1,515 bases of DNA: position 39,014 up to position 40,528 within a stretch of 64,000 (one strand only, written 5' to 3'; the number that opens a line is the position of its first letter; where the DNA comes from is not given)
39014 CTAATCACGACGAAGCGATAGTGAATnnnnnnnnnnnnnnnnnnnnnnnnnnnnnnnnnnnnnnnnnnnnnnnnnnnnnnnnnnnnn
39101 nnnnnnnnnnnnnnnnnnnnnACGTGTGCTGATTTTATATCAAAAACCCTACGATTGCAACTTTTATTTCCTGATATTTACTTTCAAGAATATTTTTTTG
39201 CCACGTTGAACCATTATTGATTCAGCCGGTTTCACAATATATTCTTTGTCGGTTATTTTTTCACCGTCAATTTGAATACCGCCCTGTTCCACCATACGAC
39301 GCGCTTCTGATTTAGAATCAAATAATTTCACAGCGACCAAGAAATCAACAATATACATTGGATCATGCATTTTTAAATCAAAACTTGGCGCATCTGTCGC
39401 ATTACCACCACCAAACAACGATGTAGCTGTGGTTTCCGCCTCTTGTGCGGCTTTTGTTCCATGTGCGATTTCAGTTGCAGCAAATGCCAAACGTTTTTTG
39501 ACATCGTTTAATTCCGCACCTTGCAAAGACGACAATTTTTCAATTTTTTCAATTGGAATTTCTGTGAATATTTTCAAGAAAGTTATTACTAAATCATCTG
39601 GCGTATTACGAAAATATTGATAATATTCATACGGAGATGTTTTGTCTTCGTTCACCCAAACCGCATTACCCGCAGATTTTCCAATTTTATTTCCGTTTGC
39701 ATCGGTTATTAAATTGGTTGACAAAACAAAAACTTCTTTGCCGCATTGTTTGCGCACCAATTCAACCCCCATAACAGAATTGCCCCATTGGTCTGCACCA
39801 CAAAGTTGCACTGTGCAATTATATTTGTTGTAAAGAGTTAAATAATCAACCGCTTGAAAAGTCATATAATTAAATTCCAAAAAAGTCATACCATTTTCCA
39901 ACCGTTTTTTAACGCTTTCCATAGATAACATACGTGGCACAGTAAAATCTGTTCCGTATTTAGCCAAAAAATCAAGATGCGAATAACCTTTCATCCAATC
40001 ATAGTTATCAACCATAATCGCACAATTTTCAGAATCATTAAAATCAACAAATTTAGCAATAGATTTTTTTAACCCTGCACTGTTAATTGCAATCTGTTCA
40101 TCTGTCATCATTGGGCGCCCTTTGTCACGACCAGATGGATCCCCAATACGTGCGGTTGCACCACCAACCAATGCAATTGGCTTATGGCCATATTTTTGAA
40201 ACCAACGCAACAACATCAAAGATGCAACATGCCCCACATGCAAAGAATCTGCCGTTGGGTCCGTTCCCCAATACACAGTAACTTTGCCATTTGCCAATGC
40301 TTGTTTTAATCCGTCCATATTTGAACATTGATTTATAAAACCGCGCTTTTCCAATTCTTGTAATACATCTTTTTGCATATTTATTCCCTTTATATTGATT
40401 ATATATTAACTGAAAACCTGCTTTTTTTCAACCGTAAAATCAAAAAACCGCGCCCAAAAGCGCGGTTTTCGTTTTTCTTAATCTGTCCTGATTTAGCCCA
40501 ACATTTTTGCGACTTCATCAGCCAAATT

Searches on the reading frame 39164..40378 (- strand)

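Call 55: search_protein_families(library=pfam, proteins=[window:39164-40378:-], max_evalue=0.001)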
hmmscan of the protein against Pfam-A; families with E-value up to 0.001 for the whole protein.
window:39164-40378:- (404 aa): 3 families
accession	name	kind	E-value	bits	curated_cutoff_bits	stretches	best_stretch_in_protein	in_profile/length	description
PF00579.31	tRNA-synt_1b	-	3.5e-71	240.3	21.1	1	30-322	3-291/292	tRNA synthetases class I (W and Y)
PF22421.1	SYY_C-terminal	-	1.3e-13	51.1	27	1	328-397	7-80/83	Tyrosine--tRNA ligase SYY-like C-terminal domain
PF01479.30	S4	-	1e-10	41.6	22.8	1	344-385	4-45/48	S4 domain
